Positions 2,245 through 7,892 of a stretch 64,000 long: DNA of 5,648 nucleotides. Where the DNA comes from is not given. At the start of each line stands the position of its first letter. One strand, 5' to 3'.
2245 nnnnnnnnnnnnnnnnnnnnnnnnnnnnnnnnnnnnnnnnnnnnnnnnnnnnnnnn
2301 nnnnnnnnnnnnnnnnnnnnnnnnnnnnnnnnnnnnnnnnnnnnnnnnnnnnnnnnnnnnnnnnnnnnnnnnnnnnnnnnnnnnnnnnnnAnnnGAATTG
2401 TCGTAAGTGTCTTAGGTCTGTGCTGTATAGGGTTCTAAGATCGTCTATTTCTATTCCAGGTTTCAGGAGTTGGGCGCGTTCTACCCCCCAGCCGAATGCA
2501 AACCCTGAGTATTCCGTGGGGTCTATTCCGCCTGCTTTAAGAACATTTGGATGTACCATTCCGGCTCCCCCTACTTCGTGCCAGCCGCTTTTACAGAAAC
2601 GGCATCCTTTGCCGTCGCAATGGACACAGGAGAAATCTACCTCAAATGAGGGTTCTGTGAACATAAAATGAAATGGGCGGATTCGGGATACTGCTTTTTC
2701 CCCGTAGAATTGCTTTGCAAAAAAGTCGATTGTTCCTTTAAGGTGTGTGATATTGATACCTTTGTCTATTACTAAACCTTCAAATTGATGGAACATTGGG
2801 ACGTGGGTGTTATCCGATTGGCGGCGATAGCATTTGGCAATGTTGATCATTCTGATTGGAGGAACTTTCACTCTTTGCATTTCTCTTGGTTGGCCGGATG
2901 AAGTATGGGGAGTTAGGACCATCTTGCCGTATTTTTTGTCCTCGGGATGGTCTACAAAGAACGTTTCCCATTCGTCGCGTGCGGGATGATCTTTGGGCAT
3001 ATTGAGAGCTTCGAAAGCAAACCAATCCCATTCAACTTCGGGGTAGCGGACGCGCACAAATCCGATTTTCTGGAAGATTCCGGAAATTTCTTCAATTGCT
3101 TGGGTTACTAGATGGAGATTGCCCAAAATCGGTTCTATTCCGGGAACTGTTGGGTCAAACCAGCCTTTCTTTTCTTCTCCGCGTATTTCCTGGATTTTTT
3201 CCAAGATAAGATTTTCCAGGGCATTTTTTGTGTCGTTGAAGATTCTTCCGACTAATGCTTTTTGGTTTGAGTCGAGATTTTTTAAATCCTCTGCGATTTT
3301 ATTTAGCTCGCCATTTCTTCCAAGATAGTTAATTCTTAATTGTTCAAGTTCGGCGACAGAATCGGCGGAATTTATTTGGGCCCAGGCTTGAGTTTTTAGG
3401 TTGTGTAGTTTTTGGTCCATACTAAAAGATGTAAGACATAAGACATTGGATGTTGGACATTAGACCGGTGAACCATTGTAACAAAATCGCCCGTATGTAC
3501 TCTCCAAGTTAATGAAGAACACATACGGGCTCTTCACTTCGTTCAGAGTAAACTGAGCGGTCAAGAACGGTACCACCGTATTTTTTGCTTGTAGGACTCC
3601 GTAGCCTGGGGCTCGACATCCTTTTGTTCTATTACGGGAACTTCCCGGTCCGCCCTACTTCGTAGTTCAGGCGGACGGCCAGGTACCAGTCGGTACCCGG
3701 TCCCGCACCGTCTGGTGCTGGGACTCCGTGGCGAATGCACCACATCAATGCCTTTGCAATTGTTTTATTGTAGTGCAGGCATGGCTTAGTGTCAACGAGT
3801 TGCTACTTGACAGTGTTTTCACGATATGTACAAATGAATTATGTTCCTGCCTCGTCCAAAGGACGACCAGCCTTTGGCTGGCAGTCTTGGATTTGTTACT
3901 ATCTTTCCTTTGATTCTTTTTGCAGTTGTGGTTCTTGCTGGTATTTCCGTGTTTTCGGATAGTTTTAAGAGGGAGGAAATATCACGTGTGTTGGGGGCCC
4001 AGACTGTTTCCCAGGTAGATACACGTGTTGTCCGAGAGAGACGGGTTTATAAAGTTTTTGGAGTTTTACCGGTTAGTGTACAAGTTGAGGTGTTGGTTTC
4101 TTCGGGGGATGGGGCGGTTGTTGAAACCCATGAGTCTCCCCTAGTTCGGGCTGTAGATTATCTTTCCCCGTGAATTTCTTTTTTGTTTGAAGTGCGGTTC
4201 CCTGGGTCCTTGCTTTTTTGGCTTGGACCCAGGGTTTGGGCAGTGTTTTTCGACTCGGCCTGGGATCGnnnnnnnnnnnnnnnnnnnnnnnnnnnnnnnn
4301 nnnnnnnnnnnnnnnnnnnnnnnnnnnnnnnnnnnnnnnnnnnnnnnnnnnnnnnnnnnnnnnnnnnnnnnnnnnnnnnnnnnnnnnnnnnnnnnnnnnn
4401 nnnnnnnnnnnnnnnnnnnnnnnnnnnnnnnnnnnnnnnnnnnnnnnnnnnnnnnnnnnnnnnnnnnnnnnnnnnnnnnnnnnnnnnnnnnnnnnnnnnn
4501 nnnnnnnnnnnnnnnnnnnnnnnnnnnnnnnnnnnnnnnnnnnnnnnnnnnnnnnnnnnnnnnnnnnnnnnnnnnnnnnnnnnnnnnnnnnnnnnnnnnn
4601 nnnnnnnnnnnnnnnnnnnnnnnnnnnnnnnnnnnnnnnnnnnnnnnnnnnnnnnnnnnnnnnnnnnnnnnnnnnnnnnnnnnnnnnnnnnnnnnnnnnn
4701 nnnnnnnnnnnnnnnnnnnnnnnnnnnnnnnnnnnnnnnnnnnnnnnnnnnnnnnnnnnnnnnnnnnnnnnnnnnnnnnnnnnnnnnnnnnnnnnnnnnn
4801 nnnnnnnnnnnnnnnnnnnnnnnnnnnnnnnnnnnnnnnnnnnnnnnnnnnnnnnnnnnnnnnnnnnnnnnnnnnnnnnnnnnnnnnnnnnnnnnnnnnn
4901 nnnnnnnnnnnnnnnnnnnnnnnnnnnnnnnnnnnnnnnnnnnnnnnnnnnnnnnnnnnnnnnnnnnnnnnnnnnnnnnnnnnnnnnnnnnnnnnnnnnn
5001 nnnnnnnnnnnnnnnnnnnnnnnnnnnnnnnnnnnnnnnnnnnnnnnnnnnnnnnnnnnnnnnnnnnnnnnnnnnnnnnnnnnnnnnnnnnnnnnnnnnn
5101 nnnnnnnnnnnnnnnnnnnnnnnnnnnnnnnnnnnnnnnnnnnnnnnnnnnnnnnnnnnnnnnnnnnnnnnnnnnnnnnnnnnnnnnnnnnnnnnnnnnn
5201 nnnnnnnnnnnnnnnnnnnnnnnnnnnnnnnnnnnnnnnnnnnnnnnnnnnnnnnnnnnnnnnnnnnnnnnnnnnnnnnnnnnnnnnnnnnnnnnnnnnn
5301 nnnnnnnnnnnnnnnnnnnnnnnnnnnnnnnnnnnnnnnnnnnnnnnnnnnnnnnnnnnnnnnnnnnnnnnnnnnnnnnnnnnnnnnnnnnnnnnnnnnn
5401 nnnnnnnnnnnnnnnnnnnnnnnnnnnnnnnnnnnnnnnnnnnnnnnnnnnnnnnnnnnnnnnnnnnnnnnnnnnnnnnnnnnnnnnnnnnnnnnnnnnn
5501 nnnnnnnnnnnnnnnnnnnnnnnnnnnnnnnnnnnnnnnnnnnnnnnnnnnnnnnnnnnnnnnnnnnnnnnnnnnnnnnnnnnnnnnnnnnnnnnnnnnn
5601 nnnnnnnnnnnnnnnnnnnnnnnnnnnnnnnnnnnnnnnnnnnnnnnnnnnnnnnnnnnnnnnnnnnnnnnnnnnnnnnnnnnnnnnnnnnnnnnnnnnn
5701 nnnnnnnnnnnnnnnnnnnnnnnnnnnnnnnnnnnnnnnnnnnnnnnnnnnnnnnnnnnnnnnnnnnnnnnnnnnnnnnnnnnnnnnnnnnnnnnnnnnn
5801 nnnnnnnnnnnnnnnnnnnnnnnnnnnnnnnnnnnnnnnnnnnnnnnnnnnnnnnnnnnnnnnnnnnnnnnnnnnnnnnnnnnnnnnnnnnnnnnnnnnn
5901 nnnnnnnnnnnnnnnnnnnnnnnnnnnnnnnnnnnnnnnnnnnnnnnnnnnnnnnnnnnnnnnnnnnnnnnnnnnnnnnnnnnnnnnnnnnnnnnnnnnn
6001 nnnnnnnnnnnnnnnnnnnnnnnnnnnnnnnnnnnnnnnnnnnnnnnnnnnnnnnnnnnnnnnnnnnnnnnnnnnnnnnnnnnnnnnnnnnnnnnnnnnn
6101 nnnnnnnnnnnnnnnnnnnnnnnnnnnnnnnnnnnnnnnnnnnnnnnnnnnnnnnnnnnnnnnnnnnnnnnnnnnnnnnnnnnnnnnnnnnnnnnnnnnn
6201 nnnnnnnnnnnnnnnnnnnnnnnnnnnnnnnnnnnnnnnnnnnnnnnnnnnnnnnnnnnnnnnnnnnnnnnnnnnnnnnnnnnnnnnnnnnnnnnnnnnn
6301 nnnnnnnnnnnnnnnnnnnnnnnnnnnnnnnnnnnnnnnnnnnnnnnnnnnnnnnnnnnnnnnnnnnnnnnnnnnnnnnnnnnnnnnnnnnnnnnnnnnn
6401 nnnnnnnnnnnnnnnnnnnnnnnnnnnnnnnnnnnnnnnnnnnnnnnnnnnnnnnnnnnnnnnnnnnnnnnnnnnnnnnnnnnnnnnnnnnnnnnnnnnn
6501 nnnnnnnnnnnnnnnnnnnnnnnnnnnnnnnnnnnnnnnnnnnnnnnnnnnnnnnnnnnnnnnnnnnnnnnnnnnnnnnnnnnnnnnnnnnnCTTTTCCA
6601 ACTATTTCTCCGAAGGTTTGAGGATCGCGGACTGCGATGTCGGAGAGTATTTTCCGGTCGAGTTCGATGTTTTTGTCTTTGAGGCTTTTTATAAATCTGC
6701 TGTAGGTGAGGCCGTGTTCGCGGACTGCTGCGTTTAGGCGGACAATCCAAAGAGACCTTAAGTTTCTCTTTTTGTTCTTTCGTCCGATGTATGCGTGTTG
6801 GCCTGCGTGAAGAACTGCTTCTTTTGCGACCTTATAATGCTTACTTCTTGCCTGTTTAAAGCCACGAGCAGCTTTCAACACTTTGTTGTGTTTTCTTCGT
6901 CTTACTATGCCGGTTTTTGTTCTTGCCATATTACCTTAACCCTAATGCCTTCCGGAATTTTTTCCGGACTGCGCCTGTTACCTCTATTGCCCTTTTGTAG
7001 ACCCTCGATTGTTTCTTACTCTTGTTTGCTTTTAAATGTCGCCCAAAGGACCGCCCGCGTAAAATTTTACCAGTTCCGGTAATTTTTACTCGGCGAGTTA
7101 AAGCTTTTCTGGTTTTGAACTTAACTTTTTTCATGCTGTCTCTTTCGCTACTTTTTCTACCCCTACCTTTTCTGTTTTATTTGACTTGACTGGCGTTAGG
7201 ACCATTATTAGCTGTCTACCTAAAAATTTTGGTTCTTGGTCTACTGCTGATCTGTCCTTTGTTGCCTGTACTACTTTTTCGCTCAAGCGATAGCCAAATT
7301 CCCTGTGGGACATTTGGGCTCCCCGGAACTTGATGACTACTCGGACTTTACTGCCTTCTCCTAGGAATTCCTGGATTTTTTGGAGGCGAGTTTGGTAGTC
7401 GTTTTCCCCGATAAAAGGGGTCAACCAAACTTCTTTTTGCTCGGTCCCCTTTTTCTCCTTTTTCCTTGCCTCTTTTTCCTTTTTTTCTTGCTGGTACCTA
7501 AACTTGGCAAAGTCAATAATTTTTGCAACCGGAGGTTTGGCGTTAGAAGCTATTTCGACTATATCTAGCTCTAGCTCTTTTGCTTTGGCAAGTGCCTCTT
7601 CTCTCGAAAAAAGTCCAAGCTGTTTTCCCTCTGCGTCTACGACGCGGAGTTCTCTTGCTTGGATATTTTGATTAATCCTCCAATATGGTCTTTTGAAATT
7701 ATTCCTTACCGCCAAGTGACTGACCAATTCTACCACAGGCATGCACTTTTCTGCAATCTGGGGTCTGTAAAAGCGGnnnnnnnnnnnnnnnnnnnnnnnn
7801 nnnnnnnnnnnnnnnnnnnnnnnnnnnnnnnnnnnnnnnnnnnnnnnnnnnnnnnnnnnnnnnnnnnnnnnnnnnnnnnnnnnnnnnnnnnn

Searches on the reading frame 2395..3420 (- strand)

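Call 74: search_protein_families(library=pfam, proteins=[window:2395-3420:-], max_evalue=0.001)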
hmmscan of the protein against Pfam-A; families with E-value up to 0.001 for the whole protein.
window:2395-3420:- (342 aa): 2 families
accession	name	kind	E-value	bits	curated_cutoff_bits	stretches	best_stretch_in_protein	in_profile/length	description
PF01409.25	tRNA-synt_2d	-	4e-77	259.5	19.8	1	89-342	3-246/246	tRNA synthetases class II core domain (F)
PF02912.23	Phe_tRNA-synt_N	-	2.1e-14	53.7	22.3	1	21-84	2-65/69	Aminoacyl tRNA synthetase class II, N-terminal domain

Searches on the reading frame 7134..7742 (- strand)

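Call 101: search_protein_families(library=pfam, proteins=[window:7134-7742:-], max_evalue=0.001)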
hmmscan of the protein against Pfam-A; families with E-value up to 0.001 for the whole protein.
window:7134-7742:- (203 aa): 2 families
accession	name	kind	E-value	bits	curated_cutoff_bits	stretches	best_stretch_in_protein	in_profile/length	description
PF05198.21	IF3_N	-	8.5e-29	100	26.9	1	23-92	1-70/70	Translation initiation factor IF-3, N-terminal domain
PF00707.27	IF3_C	-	5.9e-25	87.5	34.8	1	101-184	2-85/86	Translation initiation factor IF-3, C-terminal domain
